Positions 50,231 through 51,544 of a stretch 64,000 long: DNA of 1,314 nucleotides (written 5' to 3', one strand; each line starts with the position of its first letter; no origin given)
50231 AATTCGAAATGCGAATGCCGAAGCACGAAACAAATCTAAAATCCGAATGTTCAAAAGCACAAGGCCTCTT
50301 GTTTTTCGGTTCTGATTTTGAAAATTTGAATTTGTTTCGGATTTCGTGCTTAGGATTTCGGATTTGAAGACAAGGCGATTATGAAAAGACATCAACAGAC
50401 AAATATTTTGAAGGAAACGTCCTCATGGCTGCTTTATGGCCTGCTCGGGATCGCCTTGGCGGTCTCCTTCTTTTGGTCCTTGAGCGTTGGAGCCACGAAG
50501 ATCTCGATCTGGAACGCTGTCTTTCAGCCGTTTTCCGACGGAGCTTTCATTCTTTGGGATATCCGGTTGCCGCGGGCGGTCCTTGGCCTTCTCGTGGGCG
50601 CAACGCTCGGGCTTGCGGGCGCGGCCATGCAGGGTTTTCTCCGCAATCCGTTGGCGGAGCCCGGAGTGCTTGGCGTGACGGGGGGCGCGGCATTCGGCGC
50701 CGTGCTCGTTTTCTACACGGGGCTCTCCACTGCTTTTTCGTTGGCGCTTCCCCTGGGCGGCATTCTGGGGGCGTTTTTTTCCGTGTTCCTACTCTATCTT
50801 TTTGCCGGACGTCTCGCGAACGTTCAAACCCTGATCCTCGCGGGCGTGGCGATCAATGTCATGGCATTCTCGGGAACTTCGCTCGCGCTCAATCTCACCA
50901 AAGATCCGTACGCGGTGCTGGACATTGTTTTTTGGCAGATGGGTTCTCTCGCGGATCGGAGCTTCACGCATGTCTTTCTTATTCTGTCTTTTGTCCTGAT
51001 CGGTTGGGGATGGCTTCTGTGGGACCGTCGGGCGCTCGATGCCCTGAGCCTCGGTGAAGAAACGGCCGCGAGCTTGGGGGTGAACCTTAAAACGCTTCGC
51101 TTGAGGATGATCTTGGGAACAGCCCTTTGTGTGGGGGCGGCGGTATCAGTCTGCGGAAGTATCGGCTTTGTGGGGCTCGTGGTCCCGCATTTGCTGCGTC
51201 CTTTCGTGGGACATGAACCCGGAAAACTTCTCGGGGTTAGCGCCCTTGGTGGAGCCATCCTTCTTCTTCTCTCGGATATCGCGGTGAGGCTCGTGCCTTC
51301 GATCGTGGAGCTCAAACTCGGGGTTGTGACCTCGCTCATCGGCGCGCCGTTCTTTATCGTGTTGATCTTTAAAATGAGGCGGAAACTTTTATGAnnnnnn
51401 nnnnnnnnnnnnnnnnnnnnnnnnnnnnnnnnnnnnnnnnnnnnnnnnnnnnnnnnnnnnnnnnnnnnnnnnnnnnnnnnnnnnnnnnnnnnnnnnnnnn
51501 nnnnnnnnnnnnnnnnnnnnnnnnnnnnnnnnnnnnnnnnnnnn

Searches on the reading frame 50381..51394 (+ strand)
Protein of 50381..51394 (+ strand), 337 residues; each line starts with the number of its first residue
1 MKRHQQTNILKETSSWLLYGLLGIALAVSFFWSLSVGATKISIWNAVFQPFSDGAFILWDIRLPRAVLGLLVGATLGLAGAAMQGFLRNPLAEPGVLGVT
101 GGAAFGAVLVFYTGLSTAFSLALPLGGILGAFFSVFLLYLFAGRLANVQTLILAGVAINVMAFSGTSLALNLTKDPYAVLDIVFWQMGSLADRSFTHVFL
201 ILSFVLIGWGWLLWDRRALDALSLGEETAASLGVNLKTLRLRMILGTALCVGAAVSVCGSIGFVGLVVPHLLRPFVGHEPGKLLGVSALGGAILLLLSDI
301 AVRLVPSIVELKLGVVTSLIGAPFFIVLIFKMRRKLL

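Call 12: search_protein_families(library=pfam, proteins=[window:50381-51394:+])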
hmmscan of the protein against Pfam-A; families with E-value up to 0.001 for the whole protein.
window:50381-51394:+ (337 aa): 1 family
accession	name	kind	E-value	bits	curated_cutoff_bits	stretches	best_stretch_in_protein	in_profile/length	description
PF01032.23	FecCD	-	2.1e-84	283.7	26.5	1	26-331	2-311/311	FecCD transport family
